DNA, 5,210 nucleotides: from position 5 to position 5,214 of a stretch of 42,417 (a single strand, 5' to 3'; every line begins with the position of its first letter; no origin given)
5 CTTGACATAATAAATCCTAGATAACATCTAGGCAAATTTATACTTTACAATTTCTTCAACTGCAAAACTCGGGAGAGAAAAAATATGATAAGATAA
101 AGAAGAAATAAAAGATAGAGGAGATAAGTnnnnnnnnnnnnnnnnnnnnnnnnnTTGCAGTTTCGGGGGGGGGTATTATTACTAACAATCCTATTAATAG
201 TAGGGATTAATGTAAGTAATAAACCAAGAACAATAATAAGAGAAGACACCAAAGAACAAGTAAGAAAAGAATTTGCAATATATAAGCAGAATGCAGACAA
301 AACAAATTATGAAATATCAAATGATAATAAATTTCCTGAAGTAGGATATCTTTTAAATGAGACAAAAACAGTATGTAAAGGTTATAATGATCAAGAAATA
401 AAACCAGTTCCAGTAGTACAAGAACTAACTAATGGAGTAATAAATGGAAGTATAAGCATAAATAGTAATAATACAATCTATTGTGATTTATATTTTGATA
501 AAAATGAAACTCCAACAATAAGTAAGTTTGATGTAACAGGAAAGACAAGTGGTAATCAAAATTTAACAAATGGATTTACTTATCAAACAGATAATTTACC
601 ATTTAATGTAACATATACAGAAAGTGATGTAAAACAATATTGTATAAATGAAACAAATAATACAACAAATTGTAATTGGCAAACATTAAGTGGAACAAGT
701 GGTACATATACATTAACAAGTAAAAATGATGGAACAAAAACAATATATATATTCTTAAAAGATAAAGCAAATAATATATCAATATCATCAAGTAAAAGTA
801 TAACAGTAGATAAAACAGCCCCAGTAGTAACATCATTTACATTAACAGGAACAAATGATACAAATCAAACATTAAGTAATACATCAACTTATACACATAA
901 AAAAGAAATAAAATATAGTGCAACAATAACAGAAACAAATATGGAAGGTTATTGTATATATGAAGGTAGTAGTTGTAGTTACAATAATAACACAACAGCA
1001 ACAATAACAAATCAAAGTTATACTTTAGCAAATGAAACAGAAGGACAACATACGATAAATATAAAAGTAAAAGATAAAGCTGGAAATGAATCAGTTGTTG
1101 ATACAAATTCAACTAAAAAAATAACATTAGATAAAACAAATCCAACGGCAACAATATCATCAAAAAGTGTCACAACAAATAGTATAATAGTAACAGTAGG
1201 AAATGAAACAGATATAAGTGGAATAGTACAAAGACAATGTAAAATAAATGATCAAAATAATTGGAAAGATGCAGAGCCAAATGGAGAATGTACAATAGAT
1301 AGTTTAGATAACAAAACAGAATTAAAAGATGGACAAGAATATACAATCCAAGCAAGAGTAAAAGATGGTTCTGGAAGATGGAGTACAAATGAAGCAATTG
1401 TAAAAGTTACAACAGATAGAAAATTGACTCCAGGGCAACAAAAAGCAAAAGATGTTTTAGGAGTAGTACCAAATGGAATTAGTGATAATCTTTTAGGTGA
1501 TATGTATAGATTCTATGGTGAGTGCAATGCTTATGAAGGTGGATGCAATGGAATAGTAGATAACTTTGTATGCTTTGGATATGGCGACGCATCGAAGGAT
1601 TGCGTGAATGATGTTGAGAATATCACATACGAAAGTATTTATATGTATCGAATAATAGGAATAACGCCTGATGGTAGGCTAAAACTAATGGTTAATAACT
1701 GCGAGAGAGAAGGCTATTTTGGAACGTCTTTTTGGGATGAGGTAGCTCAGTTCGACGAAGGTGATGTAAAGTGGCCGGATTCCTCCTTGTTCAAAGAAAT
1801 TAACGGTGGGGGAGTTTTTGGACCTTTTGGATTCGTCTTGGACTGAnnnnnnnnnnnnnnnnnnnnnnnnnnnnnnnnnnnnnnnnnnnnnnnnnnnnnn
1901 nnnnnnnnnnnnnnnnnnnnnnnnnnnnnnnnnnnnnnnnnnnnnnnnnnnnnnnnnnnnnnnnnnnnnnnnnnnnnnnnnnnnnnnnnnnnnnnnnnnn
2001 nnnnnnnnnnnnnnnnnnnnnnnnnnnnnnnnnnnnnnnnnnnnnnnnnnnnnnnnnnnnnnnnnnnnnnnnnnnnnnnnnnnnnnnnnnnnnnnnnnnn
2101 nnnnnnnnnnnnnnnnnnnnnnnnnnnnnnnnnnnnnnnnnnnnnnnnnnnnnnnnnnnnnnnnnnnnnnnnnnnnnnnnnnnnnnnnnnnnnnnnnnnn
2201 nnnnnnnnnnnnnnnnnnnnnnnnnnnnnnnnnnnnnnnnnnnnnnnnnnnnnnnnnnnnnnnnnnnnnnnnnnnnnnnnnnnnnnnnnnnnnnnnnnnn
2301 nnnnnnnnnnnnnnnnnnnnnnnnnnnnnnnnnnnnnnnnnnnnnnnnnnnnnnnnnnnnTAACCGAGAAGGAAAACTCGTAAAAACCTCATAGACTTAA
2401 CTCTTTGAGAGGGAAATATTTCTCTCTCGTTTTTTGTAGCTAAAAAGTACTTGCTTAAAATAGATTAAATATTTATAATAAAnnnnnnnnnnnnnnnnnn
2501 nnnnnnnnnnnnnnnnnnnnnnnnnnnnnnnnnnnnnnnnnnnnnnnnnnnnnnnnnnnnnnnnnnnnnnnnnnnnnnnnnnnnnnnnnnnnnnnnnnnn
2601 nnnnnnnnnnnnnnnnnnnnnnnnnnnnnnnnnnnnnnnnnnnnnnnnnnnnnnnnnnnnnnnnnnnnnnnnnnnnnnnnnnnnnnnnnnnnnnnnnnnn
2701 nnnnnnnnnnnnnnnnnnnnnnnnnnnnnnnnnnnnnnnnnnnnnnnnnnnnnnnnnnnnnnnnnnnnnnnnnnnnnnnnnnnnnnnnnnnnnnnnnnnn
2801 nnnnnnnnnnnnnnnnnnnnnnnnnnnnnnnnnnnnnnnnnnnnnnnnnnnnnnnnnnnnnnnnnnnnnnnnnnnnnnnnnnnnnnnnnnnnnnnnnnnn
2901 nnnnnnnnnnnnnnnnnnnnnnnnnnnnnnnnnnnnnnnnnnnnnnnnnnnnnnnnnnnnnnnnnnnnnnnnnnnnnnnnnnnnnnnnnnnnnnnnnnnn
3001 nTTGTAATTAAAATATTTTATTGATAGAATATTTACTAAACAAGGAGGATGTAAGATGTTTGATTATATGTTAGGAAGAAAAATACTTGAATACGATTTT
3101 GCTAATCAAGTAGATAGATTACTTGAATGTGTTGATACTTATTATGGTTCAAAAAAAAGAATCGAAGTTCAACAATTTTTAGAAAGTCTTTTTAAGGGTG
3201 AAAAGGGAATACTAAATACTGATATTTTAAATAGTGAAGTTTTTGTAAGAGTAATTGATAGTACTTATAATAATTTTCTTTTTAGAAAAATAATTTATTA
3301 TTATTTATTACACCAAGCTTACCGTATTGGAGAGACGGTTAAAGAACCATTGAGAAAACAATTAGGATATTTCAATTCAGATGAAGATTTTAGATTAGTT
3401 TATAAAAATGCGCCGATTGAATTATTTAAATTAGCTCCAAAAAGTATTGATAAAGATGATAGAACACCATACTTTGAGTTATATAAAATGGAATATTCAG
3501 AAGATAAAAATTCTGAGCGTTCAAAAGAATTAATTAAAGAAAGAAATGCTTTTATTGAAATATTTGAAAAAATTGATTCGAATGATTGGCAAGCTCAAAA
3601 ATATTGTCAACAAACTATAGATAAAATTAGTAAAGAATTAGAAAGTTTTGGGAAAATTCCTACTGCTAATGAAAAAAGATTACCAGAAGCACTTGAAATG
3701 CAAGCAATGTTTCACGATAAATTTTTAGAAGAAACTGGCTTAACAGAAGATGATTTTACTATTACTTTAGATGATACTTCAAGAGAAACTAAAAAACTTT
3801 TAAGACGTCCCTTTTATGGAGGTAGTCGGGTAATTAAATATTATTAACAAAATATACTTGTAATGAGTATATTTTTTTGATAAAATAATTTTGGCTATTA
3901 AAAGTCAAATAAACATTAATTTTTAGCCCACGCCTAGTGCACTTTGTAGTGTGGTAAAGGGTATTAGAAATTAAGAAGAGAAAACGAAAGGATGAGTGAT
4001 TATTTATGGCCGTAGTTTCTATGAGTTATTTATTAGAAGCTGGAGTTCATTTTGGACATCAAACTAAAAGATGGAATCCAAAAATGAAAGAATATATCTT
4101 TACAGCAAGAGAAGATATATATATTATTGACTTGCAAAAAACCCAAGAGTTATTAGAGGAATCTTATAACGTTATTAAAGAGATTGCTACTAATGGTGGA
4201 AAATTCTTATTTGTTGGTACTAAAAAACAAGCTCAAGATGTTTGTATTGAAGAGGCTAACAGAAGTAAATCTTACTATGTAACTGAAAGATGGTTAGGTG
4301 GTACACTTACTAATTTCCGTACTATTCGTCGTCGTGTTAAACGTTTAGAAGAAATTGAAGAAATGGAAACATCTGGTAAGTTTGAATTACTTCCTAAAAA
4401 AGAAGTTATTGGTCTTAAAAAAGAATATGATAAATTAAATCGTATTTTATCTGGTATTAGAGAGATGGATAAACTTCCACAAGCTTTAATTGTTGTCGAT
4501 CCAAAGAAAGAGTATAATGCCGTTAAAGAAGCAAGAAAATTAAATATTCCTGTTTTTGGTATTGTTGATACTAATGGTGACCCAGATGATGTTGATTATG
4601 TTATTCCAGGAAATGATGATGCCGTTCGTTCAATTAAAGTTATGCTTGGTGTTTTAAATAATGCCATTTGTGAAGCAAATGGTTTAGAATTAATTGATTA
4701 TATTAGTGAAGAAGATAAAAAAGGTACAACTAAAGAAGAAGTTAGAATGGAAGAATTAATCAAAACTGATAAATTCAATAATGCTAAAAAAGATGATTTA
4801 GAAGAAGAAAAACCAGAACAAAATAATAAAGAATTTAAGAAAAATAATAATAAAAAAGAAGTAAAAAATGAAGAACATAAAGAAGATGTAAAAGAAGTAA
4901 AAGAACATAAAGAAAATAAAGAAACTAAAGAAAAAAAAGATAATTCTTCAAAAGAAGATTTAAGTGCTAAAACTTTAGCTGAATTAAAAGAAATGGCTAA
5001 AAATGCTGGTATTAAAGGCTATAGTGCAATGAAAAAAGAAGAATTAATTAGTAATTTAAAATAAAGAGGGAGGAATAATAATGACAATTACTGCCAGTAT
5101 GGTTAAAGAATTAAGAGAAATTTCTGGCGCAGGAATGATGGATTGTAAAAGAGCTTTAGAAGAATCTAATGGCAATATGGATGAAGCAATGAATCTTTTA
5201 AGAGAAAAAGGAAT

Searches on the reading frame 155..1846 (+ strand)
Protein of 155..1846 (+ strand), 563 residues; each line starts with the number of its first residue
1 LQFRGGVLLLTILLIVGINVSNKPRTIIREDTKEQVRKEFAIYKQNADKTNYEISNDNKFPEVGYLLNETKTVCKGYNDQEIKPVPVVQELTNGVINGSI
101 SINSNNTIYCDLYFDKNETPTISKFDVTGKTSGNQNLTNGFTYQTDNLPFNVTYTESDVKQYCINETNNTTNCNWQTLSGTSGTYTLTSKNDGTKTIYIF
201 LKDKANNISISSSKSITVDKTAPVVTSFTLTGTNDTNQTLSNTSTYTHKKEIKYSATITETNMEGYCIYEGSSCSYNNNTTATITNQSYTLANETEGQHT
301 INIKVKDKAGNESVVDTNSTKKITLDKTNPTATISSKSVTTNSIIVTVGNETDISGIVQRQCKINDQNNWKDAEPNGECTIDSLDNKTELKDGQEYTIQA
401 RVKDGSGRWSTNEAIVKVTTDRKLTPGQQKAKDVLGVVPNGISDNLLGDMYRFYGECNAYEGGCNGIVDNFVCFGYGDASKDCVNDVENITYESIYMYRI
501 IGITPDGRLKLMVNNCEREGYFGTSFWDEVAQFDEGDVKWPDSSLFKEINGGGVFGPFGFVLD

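Call 57: search_protein_families(library=pfam, proteins=[window:155-1846:+], max_evalue=0.001)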
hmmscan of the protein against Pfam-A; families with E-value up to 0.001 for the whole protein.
window:155-1846:+ (563 aa): 2 families
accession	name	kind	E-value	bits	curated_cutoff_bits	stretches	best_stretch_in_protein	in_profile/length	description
PF19077.6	Big_13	-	5.9e-07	30.4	27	0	136-219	18-101/102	Bacterial Ig-like domain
PF07495.19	Y_Y_Y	-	0.00013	22.3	26.6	0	395-419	39-63/65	Y_Y_Y domain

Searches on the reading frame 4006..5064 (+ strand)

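Call 57: search_protein_families(library=pfam, proteins=[window:4006-5064:+], max_evalue=0.001)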
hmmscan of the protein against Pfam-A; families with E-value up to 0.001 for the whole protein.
window:4006-5064:+ (352 aa): 2 families
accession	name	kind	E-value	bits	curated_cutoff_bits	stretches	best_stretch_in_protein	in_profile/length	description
PF00318.25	Ribosomal_S2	-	1e-96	322.8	26.1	1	9-223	1-215/216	Ribosomal protein S2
PF07498.18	Rho_N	-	1.5e-09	38.1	24.9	1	318-350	1-33/43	Rho termination factor, N-terminal domain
